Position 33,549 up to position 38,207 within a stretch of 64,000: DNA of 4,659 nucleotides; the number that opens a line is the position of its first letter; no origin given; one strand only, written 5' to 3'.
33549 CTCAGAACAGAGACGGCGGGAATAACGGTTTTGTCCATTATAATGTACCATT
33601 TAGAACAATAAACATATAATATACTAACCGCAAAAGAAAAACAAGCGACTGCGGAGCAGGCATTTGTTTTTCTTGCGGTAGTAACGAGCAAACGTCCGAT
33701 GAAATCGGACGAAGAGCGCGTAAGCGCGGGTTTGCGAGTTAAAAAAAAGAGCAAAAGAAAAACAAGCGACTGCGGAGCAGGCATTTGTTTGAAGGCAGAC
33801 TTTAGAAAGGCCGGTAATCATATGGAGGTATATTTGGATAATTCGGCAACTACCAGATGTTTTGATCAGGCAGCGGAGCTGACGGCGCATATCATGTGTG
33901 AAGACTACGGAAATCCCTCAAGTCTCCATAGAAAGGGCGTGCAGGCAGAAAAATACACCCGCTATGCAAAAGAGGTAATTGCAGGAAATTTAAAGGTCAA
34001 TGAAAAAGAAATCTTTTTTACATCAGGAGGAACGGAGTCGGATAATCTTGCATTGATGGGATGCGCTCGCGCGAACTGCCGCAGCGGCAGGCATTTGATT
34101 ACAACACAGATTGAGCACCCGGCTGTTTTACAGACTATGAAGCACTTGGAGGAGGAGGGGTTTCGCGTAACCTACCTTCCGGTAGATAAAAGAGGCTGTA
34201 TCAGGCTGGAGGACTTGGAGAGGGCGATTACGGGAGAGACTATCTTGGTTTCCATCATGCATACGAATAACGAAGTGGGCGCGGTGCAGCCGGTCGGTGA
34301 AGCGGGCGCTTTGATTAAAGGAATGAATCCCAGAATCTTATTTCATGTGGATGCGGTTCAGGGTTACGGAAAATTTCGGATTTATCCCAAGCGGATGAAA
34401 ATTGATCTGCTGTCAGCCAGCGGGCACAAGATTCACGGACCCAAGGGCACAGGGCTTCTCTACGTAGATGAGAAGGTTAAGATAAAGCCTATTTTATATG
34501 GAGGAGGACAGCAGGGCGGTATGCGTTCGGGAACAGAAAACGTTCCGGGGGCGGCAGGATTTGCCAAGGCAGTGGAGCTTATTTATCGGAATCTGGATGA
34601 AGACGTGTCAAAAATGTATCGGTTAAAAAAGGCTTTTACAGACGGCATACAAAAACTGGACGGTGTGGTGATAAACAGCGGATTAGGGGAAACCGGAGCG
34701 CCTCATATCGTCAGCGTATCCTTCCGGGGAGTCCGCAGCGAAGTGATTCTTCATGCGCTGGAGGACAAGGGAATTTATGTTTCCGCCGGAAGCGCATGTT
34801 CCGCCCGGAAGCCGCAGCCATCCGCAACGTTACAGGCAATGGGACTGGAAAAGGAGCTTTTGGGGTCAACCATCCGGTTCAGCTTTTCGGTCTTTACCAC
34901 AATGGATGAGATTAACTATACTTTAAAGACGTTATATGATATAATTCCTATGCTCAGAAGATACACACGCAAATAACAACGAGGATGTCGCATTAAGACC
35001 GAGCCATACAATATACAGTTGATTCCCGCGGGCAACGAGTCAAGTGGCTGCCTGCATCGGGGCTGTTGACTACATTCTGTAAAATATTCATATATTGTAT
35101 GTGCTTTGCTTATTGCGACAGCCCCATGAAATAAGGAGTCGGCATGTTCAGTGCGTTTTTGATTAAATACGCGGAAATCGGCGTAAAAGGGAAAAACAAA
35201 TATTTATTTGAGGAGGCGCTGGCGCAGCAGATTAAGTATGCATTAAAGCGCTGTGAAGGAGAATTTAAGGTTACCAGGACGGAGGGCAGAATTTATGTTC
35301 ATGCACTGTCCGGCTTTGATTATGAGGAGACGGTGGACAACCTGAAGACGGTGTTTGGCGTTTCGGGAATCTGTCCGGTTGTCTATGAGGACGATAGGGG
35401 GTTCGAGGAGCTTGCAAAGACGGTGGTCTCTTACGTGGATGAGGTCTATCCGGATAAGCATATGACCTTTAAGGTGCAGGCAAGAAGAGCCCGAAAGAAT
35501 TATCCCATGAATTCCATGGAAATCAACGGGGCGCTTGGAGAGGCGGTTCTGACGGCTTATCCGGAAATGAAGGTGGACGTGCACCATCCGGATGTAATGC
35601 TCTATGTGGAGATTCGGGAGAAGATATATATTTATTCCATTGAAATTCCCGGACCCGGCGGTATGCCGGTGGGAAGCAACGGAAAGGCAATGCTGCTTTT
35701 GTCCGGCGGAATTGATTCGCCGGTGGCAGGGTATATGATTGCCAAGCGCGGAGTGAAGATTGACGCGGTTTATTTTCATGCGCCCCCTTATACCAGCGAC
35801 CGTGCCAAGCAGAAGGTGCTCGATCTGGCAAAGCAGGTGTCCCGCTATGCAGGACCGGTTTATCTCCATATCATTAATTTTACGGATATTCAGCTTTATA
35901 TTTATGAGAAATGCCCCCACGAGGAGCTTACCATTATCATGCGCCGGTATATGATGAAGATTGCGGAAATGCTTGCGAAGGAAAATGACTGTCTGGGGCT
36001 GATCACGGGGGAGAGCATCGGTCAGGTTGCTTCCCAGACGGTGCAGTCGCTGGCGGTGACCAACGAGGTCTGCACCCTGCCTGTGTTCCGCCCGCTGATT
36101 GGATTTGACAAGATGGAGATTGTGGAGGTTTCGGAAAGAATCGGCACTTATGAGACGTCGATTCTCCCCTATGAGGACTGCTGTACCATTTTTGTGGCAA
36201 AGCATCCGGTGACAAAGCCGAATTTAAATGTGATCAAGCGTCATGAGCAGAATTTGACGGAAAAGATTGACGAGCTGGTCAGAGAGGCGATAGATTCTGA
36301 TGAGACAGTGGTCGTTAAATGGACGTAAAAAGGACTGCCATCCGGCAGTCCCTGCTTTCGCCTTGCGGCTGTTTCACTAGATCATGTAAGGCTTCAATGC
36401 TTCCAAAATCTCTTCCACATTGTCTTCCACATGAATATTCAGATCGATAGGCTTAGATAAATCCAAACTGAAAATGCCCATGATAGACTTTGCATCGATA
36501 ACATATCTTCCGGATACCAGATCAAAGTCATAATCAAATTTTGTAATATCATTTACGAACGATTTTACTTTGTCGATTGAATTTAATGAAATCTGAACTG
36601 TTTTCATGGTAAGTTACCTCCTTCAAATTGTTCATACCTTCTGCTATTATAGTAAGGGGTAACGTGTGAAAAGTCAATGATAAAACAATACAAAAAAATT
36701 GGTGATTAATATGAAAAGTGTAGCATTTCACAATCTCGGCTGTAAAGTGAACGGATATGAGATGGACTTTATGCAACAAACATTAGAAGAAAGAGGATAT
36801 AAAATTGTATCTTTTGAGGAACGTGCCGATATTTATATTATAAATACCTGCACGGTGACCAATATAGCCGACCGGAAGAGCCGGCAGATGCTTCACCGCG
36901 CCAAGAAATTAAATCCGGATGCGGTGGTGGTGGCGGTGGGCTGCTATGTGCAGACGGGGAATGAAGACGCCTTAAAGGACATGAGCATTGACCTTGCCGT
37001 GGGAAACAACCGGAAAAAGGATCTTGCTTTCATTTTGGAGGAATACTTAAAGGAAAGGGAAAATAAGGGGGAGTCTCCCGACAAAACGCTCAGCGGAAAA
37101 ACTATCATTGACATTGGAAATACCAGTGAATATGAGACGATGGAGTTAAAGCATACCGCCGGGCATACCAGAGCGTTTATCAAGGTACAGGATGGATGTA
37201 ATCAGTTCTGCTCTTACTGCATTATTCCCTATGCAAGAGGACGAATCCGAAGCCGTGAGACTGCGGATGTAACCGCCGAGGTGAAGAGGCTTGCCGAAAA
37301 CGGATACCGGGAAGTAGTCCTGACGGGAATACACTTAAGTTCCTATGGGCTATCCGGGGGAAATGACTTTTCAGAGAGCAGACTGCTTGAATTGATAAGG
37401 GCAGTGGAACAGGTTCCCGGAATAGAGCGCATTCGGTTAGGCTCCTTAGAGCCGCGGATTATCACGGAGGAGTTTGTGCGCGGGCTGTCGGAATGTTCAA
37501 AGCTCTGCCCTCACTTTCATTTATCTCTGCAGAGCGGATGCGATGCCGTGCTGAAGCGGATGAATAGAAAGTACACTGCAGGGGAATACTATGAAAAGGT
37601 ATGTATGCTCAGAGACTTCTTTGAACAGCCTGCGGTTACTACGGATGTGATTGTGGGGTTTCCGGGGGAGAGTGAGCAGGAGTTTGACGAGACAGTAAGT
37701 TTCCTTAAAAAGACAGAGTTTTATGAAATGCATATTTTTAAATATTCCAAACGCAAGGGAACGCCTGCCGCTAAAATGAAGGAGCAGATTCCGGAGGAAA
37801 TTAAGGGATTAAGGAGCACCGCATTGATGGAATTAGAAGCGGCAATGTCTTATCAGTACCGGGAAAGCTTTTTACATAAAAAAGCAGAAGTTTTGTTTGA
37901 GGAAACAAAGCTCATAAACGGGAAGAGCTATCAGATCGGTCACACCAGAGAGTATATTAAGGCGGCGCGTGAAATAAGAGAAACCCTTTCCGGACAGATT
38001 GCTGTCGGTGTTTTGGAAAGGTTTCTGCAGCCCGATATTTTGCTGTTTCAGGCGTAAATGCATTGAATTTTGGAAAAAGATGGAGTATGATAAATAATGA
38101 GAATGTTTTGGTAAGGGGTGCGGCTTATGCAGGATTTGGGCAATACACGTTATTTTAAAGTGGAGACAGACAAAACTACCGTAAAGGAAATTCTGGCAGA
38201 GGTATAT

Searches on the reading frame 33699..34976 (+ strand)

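Call 39: search_protein_families(library=pfam, max_evalue=0.001, proteins=[window:33699-34976:+])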
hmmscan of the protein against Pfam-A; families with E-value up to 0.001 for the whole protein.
window:33699-34976:+ (425 aa): 2 families
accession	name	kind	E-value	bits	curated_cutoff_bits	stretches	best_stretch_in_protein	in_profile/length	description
PF00266.25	Aminotran_5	-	2.9e-77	260.6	21.5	1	44-406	1-369/371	Aminotransferase class-V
PF01212.27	Beta_elim_lyase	-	0.00014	21.7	27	1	103-200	48-149/288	Beta-eliminating lyase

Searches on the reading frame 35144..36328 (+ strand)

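Call 69: search_protein_families(library=pfam, max_evalue=0.001, proteins=[window:35144-36328:+])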
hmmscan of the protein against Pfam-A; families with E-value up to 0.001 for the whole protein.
window:35144-36328:+ (394 aa): 4 families
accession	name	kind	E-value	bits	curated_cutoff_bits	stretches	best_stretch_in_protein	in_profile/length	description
PF02568.20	ThiI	-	1.7e-67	227.3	20.5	1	177-371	1-195/197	Thiamine biosynthesis protein (ThiI)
PF22025.1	ThiI_fer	-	2.9e-23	82.5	25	1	5-77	2-72/72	ThiI ferredoxin-like domain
PF02926.22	THUMP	-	8e-19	68.3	20.6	1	86-164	3-82/84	THUMP domain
PF06508.19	QueC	-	3.7e-06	27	22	0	181-246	1-60/210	Queuosine biosynthesis protein QueC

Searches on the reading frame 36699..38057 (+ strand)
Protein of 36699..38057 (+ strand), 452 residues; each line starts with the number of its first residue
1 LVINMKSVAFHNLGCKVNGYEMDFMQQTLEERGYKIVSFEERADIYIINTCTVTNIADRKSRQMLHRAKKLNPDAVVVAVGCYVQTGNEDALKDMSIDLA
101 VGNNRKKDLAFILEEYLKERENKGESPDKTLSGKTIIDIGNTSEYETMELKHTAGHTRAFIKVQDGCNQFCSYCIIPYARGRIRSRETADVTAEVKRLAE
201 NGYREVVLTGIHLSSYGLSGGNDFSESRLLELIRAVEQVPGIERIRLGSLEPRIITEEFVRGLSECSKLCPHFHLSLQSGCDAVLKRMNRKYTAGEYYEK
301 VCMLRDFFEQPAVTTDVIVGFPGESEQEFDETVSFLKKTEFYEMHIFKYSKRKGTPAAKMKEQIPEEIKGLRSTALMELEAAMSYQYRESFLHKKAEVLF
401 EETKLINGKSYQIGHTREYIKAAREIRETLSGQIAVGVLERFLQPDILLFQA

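Call 39: search_protein_families(library=pfam, max_evalue=0.001, proteins=[window:36699-38057:+])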
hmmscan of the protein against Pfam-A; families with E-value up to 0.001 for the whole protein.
window:36699-38057:+ (452 aa): 2 families
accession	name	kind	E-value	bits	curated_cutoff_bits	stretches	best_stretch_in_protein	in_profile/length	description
PF04055.27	Radical_SAM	-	1.3e-26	94.2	29.5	1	161-336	1-166/166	Radical SAM superfamily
PF00919.26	UPF0004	-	4.8e-26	91.1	27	1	8-102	2-98/98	Uncharacterized protein family UPF0004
